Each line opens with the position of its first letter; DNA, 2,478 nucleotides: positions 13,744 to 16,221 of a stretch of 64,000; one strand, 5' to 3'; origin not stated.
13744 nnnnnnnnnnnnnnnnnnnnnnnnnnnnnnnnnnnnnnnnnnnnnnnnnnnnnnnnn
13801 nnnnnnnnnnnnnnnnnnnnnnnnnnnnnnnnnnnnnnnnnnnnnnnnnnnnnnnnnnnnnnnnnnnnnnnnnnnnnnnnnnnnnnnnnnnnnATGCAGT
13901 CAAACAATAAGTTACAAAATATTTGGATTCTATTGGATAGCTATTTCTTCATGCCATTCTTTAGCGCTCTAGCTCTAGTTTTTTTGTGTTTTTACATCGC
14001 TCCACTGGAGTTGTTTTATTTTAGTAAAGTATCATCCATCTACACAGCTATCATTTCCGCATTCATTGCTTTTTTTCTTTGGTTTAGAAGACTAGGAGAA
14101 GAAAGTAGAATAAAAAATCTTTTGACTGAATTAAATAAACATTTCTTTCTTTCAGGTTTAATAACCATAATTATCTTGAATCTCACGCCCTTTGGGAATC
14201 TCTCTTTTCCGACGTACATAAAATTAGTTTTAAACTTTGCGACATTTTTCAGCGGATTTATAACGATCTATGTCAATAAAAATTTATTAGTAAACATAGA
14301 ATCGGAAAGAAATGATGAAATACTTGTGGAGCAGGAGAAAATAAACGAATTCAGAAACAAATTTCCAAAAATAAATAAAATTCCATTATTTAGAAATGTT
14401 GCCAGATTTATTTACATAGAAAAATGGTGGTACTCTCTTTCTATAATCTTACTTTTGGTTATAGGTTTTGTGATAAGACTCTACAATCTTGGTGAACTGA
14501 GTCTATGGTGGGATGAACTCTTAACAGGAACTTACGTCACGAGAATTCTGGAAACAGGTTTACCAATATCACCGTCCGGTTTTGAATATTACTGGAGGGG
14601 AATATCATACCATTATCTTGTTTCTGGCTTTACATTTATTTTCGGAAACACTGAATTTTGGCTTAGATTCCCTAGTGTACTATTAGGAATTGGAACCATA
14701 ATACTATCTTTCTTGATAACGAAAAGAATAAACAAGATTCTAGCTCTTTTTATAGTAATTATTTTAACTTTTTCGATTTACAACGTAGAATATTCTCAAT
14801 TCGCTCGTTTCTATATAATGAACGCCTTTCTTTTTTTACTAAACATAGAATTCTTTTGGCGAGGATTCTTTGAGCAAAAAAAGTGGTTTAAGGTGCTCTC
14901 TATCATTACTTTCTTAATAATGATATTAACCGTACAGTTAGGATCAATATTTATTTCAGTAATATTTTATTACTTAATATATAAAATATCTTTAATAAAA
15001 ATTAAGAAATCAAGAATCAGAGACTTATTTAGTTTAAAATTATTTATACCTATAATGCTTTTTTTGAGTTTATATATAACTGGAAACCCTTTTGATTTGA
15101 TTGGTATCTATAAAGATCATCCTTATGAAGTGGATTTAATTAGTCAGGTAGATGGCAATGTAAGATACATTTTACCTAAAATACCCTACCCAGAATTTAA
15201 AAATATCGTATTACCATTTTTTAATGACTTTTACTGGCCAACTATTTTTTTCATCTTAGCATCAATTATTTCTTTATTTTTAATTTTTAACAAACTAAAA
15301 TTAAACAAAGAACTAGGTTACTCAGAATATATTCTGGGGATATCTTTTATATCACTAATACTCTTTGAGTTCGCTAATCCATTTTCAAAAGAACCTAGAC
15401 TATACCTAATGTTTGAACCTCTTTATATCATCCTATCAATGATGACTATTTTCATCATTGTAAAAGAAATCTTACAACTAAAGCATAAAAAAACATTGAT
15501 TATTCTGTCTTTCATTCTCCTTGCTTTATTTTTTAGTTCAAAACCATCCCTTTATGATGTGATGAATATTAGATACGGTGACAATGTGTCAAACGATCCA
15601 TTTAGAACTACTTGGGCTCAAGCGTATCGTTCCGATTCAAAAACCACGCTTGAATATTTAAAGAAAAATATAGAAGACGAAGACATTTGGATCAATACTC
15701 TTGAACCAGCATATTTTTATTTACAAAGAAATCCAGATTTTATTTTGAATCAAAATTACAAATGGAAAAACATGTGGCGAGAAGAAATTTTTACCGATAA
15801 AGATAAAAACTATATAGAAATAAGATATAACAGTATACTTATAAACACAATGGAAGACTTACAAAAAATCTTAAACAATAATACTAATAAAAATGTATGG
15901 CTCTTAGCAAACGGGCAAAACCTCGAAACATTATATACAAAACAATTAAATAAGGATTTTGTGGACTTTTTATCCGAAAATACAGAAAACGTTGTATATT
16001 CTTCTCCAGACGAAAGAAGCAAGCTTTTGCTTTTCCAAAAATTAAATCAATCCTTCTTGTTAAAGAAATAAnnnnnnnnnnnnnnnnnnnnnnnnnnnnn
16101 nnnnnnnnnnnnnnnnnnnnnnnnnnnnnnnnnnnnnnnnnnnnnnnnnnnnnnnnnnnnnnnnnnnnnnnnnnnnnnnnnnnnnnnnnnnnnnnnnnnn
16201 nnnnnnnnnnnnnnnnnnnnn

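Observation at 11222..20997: Eight-gene surface glycosylation locus pairing two GT39/GT-C enzymes with a polyprenyl-phosphate GT2, a flippase-like protein, GalE and two GT4s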

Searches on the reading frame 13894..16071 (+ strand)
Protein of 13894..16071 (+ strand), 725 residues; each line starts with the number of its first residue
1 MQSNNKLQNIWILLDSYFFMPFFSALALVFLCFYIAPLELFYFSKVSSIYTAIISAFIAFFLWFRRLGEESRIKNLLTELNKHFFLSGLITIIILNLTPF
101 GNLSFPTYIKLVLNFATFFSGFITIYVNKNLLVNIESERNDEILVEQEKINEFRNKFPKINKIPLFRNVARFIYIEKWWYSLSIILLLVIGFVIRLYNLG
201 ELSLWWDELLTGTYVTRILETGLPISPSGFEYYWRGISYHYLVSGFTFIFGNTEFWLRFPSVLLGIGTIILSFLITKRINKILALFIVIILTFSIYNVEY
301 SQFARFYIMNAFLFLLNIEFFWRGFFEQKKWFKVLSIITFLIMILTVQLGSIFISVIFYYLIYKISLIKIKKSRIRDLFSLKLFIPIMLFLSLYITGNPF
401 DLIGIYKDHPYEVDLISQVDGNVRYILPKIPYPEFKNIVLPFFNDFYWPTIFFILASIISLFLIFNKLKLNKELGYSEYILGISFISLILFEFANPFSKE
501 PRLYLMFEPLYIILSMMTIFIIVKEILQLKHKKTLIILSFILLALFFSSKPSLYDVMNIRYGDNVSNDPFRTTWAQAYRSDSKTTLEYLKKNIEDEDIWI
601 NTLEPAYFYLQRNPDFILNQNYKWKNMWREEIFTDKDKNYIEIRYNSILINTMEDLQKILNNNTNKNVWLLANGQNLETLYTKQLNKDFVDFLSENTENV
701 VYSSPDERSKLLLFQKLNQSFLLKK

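Call 3: search_protein_families(library=pfam, proteins=[window:13894-16071:+], max_evalue=0.01)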
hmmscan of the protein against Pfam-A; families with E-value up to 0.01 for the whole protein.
window:13894-16071:+ (725 aa): 0 families

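Call 4: search_protein_families(library=ncbifam, proteins=[window:13894-16071:+], max_evalue=0.01)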
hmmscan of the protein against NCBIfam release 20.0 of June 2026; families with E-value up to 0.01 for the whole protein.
window:13894-16071:+ (725 aa): 1 family
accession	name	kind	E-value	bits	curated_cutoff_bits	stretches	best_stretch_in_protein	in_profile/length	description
TIGR03663.1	TIGR03663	subfamily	1e-11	44.6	126.25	1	183-377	3-192/435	flippase activity-associated protein Agl23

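Call 13: search_solved_structures(query=window:13894-16071:+, max_evalue=1, show_alignments=2)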
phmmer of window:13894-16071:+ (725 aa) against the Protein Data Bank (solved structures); distinct sequences matched with E-value up to 1: 0.

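Call 15: find_homologous_proteins(query=window:13894-16071:+, max_evalue=0.001)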
Query window:13894-16071:+ (725 aa): 32 proteins with E <= 0.001 among 8000 candidates.
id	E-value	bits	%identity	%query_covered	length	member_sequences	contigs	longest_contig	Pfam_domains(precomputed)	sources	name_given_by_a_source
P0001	0.0e+0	1411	100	90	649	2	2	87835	-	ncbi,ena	-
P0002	0.0e+0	1139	70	99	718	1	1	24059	-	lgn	-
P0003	1.0e-185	638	55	74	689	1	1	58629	-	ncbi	-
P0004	9.8e-185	634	45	91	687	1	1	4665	-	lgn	-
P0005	2.4e-173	597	49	74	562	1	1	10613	-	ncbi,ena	-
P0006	5.4e-166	573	50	74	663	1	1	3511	-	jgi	-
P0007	5.4e-151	523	44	86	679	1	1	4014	PF13231.13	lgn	-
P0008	5.9e-144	500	43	78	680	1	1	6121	PF13231.13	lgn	-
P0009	1.1e-139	486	45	77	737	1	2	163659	-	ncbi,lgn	ncbi:MAG: glycosyltransferase family 39 protein [Candidatus Magasanikiibacteriota bacterium]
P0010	3.6e-138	481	42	82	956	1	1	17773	-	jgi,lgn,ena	-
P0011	8.4e-137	476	40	99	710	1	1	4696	-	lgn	-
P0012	1.3e-135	472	43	82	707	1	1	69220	-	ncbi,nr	ncbi:Dolichyl-phosphate-mannose-protein mannosyltransferase [uncultured archaeon]|nr:Dolichyl-phosph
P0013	1.9e-135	472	44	83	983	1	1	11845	-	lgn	-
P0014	2.4e-132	461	41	86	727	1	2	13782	-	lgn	-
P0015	3.0e-132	461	38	97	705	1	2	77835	PF13231.13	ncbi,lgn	-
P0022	4.7e-109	384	39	80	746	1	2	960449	-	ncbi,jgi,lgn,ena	ncbi:MAG: hypothetical protein WCV50_00080 [Patescibacteria group bacterium]|jgi:4-amino-4-deoxy-L-a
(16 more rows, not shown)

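Call 16: find_encoding_contigs(protein=window:13894-16071:+, flank=10000, max_places=6)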
Protein window:13894-16071:+ (725 aa): no gene with exactly this product is on record in the collection.

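Call 17: find_encoding_contigs(protein=P0001, flank=10000, max_places=3)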
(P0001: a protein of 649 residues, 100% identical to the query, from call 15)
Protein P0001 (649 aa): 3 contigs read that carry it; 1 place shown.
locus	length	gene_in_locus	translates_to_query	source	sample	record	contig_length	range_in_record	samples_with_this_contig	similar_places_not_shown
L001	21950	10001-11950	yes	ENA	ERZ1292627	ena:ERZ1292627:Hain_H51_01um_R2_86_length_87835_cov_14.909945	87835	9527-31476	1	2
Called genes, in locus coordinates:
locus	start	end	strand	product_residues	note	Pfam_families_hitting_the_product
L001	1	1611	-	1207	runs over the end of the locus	PF04997:RNA_pol_Rpb1_1, PF00623:RNA_pol_Rpb1_2, PF04983:RNA_pol_Rpb1_3, PF05000:RNA_pol_Rpb1_4 (weak), PF04998:RNA_pol_Rpb1_5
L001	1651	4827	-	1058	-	PF04563:RNA_pol_Rpb2_1, PF04561:RNA_pol_Rpb2_2, PF04565:RNA_pol_Rpb2_3, PF10385:RNA_pol_Rpb2_45, PF00562:RNA_pol_Rpb2_6, PF04560:RNA_pol_Rpb2_7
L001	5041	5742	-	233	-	PF01746:tRNA_m1G_MT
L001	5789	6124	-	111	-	PF13083:KH_KhpA-B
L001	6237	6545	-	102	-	PF00886:Ribosomal_S16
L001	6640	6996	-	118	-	-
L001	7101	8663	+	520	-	PF13231:PMT_2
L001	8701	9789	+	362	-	PF13385:Laminin_G_3 (faint)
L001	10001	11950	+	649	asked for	-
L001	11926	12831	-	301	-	PF03706:LPG_synthase_TM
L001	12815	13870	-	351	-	PF13439:Glyco_transf_4, PF00534:Glycos_transf_1, PF13692:Glyco_trans_1_4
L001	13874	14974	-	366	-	PF00534:Glycos_transf_1, PF13692:Glyco_trans_1_4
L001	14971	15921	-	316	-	PF01073:3Beta_HSD, PF01370:Epimerase, PF02719:Polysacc_synt_2, PF04321:RmlD_sub_bind, PF05368:NmrA (faint), PF13460:NAD_binding_10 (weak), PF16363:GDP_Man_Dehyd, PF07993:NAD_binding_4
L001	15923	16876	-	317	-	PF00535:Glycos_transf_2, PF10111:Glyco_tranf_2_2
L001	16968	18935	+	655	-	PF08206:OB_RNB, PF17849:OB_Dis3, PF17876:CSD2, PF00773:RNB, PF00575:S1 (weak)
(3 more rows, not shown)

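Call 18: find_encoding_contigs(protein=P0002, flank=10000, max_places=3)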
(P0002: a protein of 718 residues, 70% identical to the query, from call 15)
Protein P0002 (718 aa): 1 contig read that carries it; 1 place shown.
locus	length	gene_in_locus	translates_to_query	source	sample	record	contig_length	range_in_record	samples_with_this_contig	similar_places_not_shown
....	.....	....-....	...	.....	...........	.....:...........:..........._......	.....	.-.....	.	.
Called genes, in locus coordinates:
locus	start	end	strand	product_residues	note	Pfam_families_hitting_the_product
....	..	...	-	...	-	-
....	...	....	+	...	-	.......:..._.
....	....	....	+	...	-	-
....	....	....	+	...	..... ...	-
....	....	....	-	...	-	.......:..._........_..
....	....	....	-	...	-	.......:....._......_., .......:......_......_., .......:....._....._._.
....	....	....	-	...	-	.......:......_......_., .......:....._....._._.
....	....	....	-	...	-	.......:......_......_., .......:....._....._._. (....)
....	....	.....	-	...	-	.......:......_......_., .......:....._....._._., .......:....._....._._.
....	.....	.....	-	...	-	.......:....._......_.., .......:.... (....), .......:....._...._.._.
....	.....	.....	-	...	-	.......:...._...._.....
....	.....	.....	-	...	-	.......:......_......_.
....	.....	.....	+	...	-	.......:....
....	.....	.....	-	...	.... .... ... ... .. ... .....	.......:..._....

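Call 19: find_encoding_contigs(protein=P0003, flank=10000, max_places=3)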
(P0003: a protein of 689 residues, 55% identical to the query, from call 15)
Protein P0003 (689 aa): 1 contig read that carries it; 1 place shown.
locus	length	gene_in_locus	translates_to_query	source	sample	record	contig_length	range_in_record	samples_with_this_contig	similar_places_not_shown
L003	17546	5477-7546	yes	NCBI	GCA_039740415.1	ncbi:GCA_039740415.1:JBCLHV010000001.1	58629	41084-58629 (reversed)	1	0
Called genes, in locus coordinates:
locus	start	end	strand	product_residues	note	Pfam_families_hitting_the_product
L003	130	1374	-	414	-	PF03065:Glyco_hydro_57, PF01522:Polysacc_deac_1 (faint)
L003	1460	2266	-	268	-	PF02498:Bro-N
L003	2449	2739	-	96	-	-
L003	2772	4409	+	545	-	PF13231:PMT_2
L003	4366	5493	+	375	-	-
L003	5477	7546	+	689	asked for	-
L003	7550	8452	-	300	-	PF03706:LPG_synthase_TM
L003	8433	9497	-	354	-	PF13439:Glyco_transf_4, PF00534:Glycos_transf_1, PF13692:Glyco_trans_1_4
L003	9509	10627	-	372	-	PF13439:Glyco_transf_4 (weak), PF00534:Glycos_transf_1, PF13692:Glyco_trans_1_4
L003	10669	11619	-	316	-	PF00535:Glycos_transf_2, PF10111:Glyco_tranf_2_2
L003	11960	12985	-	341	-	PF13310:Virulence_RhuM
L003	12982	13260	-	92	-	PF21956:DUF6922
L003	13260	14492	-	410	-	PF08323:Glyco_transf_5, PF13439:Glyco_transf_4, PF13579:Glyco_trans_4_4, PF20706:GT4-conflict, PF00534:Glycos_transf_1, PF13692:Glyco_trans_1_4, PF00982:Glyco_transf_20 (weak)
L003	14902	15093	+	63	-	-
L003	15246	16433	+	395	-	PF01479:S4 (weak), PF00849:PseudoU_synth_2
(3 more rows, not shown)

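Call 21: find_encoding_contigs(protein=P0009, flank=10000, max_places=2)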
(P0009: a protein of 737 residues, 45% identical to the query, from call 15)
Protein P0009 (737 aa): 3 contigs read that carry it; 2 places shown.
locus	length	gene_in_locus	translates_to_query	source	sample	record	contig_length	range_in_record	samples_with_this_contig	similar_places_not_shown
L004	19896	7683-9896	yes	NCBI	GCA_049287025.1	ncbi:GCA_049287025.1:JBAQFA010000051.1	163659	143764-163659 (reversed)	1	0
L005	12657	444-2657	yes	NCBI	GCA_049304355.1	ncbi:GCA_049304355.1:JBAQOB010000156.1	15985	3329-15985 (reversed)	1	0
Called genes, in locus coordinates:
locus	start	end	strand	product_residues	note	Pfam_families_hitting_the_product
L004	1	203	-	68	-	?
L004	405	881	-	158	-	-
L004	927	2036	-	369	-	PF01757:Acyl_transf_3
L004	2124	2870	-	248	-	PF00657:Lipase_GDSL, PF13472:Lipase_GDSL_2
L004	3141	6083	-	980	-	PF01326:PPDK_N, PF00391:PEP-utilizers, PF02896:PEP-utilizers_C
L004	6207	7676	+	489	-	PF13231:PMT_2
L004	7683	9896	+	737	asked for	-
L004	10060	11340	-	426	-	PF01943:Polysacc_synt, PF13440:Polysacc_synt_3, PF01554:MatE, PF03023:MurJ (weak)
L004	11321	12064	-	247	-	PF01163:RIO1 (weak)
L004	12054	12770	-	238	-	PF05175:MTS (weak), PF13489:Methyltransf_23, PF08241:Methyltransf_11, PF08242:Methyltransf_12, PF13649:Methyltransf_25, PF13847:Methyltransf_31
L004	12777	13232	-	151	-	PF00132:Hexapep (faint)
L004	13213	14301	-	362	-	PF13439:Glyco_transf_4, PF00534:Glycos_transf_1, PF20706:GT4-conflict, PF13692:Glyco_trans_1_4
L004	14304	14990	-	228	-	PF13489:Methyltransf_23, PF01209:Ubie_methyltran (weak), PF02353:CMAS (weak), PF08003:Methyltransf_9 (weak), PF13847:Methyltransf_31, PF08241:Methyltransf_11, PF08242:Methyltransf_12, PF13649:Methyltransf_25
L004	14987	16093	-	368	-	PF13439:Glyco_transf_4, PF13477:Glyco_trans_4_2, PF13579:Glyco_trans_4_4, PF00534:Glycos_transf_1, PF13692:Glyco_trans_1_4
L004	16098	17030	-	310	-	PF00535:Glycos_transf_2, PF10111:Glyco_tranf_2_2, PF13641:Glyco_tranf_2_3 (weak)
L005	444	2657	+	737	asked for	-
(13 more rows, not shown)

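Call 22: find_encoding_contigs(protein=P0012, flank=10000, max_places=2)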
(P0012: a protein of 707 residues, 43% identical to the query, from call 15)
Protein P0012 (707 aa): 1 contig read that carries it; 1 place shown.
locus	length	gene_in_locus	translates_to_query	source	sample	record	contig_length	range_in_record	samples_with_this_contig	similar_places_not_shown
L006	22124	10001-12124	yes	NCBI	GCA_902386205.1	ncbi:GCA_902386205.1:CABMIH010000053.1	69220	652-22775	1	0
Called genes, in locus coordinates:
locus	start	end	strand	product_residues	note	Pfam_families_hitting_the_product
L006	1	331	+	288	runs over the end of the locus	PF09202:Rio2_N, PF01163:RIO1, PF01636:APH (faint)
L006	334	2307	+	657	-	PF04312:DUF460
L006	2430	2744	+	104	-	PF01521:Fe-S_biosyn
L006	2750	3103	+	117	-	PF01849:NAC, PF19026:UBA_HYPK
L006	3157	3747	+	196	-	-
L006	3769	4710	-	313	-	PF01916:DS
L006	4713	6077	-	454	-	PF08245:Mur_ligase_M (weak), PF27274:CfbE_C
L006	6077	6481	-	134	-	PF06180:CbiK (weak), PF01903:CbiX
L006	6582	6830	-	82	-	-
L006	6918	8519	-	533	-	PF13231:PMT_2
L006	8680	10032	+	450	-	-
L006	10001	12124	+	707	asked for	-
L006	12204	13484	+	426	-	PF00037:Fer4 (weak), PF12797:Fer4_2 (faint), PF12838:Fer4_7, PF13187:Fer4_9, PF13237:Fer4_10, PF14697:Fer4_21 (weak), PF04422:FrhB_FdhB_N, PF04432:FrhB_FdhB_C, +3 more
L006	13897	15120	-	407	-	PF04230:PS_pyruv_trans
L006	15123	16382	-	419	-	PF01554:MatE (faint), PF01943:Polysacc_synt, PF13440:Polysacc_synt_3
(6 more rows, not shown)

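Call 23: find_encoding_contigs(protein=P0022, flank=10000, max_places=2)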
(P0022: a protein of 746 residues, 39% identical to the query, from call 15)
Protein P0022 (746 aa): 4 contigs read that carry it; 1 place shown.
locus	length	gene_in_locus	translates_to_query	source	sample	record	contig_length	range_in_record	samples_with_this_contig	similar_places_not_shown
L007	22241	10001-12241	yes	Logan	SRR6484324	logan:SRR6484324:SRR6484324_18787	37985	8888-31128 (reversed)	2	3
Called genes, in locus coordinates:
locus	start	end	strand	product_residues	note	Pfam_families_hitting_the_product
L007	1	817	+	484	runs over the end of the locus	PF01943:Polysacc_synt, PF13440:Polysacc_synt_3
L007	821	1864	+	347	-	PF00534:Glycos_transf_1 (weak), PF13692:Glyco_trans_1_4, PF13524:Glyco_trans_1_2 (weak)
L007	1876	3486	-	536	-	PF20176:DUF6541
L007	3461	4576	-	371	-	PF13477:Glyco_trans_4_2, PF13439:Glyco_transf_4, PF13579:Glyco_trans_4_4, PF20706:GT4-conflict (weak), PF00534:Glycos_transf_1, PF13692:Glyco_trans_1_4, PF13524:Glyco_trans_1_2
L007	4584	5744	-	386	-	PF13439:Glyco_transf_4, PF13579:Glyco_trans_4_4, PF20706:GT4-conflict, PF00534:Glycos_transf_1, PF13692:Glyco_trans_1_4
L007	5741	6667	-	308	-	PF00535:Glycos_transf_2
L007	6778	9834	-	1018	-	-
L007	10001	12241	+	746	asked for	-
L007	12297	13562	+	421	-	PF01943:Polysacc_synt, PF13440:Polysacc_synt_3 (weak)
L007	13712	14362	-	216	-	-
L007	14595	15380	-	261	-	PF05148:Methyltransf_8 (faint), PF13489:Methyltransf_23, PF08241:Methyltransf_11, PF08242:Methyltransf_12 (weak), PF13649:Methyltransf_25 (weak), PF13847:Methyltransf_31 (weak)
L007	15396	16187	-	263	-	PF05050:Methyltransf_21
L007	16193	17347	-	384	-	PF00534:Glycos_transf_1, PF13692:Glyco_trans_1_4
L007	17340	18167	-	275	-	-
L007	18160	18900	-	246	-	PF13489:Methyltransf_23, PF13847:Methyltransf_31 (weak), PF08241:Methyltransf_11, PF08242:Methyltransf_12, PF13649:Methyltransf_25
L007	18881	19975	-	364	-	PF13439:Glyco_transf_4, PF00534:Glycos_transf_1, PF13692:Glyco_trans_1_4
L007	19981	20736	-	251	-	PF01209:Ubie_methyltran, PF13489:Methyltransf_23, PF13847:Methyltransf_31, PF08241:Methyltransf_11, PF08242:Methyltransf_12, PF13649:Methyltransf_25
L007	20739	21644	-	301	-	PF01636:APH (weak)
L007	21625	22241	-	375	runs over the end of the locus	PF13439:Glyco_transf_4, PF13579:Glyco_trans_4_4 (weak), PF13477:Glyco_trans_4_2, PF00534:Glycos_transf_1, PF13692:Glyco_trans_1_4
